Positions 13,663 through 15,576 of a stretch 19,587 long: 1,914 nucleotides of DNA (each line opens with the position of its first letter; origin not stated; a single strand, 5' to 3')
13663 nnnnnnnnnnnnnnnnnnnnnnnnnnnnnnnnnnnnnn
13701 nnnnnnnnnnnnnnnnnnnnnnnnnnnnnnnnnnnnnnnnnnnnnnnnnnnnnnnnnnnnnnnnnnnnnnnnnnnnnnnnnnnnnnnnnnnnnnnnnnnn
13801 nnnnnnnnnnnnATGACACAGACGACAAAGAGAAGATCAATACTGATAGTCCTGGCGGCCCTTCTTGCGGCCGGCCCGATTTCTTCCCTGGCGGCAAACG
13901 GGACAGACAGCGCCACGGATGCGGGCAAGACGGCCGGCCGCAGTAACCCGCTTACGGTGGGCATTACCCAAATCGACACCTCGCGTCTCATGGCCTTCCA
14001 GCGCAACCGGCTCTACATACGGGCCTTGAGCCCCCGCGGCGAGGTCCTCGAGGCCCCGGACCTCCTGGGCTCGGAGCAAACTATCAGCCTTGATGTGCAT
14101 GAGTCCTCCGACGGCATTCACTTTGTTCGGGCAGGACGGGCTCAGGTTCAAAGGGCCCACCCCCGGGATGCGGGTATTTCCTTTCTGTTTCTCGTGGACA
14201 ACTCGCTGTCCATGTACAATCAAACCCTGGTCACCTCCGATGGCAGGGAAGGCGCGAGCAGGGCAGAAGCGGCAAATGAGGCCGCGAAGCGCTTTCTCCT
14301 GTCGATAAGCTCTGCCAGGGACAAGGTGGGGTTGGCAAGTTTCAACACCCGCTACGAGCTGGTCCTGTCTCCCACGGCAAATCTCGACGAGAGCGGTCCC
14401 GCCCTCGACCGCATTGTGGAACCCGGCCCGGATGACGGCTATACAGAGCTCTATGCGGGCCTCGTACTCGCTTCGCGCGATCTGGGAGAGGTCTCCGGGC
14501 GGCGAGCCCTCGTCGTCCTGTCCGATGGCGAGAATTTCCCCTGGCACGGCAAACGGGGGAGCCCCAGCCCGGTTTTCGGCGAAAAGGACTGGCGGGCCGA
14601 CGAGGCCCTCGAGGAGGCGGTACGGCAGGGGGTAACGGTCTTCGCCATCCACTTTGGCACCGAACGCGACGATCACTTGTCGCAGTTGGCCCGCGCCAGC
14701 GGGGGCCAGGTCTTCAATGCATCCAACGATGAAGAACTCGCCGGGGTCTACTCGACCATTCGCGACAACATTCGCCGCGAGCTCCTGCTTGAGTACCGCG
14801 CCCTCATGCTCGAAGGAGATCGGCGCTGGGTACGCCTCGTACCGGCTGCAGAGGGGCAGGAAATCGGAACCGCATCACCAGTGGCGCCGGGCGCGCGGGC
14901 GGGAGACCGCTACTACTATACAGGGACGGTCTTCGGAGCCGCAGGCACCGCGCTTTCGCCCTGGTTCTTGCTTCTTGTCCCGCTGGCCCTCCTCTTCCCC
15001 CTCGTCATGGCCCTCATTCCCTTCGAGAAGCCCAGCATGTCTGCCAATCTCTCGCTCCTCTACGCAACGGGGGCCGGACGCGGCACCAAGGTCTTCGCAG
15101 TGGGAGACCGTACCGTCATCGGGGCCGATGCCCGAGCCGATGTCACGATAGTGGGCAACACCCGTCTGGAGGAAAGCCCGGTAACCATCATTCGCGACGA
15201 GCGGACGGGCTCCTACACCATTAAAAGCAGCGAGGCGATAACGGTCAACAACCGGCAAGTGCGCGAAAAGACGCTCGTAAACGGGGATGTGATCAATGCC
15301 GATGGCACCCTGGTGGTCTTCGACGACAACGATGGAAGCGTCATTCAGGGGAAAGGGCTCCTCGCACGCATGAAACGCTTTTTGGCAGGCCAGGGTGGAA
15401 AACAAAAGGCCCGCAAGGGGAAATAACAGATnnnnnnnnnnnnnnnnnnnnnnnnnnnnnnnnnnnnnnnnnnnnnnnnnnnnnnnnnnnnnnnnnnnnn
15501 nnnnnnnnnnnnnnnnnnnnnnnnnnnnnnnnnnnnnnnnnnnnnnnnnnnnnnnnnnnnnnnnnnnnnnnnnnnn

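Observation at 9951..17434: Ser/Thr phospho-signalling island: one Hanks kinase, three FHA proteins in three topologies, a PPP-type phosphatase and a PAP2 lipid phosphatase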

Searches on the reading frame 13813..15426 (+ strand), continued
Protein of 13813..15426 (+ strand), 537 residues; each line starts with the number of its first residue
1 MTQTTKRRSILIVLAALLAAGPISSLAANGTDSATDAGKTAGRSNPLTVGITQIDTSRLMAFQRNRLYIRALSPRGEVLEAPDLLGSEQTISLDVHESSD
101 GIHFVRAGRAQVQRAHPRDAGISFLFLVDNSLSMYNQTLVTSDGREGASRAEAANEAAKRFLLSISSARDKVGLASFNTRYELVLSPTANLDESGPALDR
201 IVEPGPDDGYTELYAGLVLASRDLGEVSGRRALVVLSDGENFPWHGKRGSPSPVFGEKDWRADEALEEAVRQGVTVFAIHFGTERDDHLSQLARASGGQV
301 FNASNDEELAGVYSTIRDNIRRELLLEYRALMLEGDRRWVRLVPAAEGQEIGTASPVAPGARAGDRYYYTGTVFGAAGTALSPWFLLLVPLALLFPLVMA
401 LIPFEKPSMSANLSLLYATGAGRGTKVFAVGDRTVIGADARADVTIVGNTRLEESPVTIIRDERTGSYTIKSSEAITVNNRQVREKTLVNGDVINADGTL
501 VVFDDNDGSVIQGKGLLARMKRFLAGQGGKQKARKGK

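Call 76: find_encoding_contigs(protein=P0010, flank=10000, max_places=1)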
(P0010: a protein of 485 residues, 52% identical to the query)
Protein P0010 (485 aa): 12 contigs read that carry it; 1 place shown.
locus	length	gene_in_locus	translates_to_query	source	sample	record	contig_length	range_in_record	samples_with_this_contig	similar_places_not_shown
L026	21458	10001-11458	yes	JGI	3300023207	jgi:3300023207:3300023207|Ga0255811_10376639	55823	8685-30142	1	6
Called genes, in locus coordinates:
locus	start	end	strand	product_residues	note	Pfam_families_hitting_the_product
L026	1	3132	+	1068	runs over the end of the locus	PF00512:HisKA, PF02518:HATPase_c, PF00072:Response_reg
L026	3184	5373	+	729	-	PF02518:HATPase_c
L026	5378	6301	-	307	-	PF00216:Bac_DNA_binding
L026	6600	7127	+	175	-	-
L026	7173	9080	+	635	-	PF00069:Pkinase, PF07714:PK_Tyr_Ser-Thr, PF03109:ABC1 (weak)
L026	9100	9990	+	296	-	PF16697:Yop-YscD_cpl, PF00498:FHA (weak)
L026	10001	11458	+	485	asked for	PF00092:VWA, PF13519:VWA_2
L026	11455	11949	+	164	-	-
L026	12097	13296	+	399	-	PF00155:Aminotran_1_2, PF00266:Aminotran_5 (weak)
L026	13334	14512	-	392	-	PF01408:GFO_IDH_MocA, PF02894:GFO_IDH_MocA_C, PF22725:GFO_IDH_MocA_C3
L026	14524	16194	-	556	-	PF12801:Fer4_5, PF25160:LdpA_Fe-S-bd (faint), PF12838:Fer4_7 (weak), PF00037:Fer4 (weak), PF12838:Fer4_7 (weak), PF13187:Fer4_9 (weak), PF12838:Fer4_7, PF13187:Fer4_9 (weak), +9 more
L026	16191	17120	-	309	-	PF04015:DUF362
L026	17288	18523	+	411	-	PF16257:UxaE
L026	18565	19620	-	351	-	-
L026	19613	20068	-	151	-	-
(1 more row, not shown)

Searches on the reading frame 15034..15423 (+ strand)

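Call 8: search_protein_families(library=pfam, proteins=[window:15034-15423:+], max_evalue=1)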
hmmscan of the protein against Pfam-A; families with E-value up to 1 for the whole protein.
seq(130 aa): 2 families
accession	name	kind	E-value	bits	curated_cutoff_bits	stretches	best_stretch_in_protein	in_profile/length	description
PF16697.10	Yop-YscD_cpl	-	0.0033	18.1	33.2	1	13-93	5-87/94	Inner membrane component of T3SS, cytoplasmic domain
PF14583.12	Pectate_lyase22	-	0.11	11.6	30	1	62-103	265-306/386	Oligogalacturonate lyase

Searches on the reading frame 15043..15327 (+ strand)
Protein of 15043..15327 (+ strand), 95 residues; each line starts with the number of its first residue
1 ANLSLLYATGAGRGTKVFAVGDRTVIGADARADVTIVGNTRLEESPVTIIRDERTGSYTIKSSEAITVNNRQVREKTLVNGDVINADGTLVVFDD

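Call 74: search_solved_structures(query=A5, max_evalue=1, show_alignments=3)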
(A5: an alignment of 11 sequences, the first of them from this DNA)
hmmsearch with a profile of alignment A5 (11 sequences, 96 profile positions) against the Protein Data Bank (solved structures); distinct sequences matched with E-value up to 1: 16.
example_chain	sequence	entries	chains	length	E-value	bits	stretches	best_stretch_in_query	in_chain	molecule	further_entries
2lc1_A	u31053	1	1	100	0.0048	20.4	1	15-90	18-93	Putative uncharacterized protein TB39.8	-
3po8_A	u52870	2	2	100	0.0049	20.4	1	15-90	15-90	Putative uncharacterized protein TB39.8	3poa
1lgq_A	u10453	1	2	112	0.011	19.3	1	22-86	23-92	cell cycle checkpoint protein CHFR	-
1lgp_A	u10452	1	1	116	0.012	19.2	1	22-86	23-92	cell cycle checkpoint protein CHFR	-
3oun_A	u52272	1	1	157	0.018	18.5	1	15-89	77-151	Putative uncharacterized protein TB39.8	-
7u10_A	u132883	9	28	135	0.067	16.7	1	19-71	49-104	Transmembrane protein 106B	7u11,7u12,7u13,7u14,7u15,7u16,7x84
9h4t_A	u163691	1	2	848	0.12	15.9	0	55-87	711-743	Trimethylamine-N-oxide reductase 1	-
8b7d_A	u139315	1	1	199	0.13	15.7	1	19-71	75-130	Transmembrane protein 106B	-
3kbg_A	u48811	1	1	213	0.21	15.1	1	51-90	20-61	30S ribosomal protein S4e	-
2h3x_C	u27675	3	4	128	0.29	14.7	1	33-62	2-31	Azurin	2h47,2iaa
1ezl_A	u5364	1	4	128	0.51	13.9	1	32-62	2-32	AZURIN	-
7qvf_A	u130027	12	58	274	0.62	13.6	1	19-71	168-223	Transmembrane protein 106B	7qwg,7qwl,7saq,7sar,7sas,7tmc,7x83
1ffy_A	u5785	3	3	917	0.64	13.6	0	14-83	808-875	ISOLEUCYL-TRNA SYNTHETASE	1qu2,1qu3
5yt7_A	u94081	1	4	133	0.89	13.1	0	29-62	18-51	Azurin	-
28jw_d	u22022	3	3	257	0.9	13.1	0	61-88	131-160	Small ribosomal subunit protein uS4c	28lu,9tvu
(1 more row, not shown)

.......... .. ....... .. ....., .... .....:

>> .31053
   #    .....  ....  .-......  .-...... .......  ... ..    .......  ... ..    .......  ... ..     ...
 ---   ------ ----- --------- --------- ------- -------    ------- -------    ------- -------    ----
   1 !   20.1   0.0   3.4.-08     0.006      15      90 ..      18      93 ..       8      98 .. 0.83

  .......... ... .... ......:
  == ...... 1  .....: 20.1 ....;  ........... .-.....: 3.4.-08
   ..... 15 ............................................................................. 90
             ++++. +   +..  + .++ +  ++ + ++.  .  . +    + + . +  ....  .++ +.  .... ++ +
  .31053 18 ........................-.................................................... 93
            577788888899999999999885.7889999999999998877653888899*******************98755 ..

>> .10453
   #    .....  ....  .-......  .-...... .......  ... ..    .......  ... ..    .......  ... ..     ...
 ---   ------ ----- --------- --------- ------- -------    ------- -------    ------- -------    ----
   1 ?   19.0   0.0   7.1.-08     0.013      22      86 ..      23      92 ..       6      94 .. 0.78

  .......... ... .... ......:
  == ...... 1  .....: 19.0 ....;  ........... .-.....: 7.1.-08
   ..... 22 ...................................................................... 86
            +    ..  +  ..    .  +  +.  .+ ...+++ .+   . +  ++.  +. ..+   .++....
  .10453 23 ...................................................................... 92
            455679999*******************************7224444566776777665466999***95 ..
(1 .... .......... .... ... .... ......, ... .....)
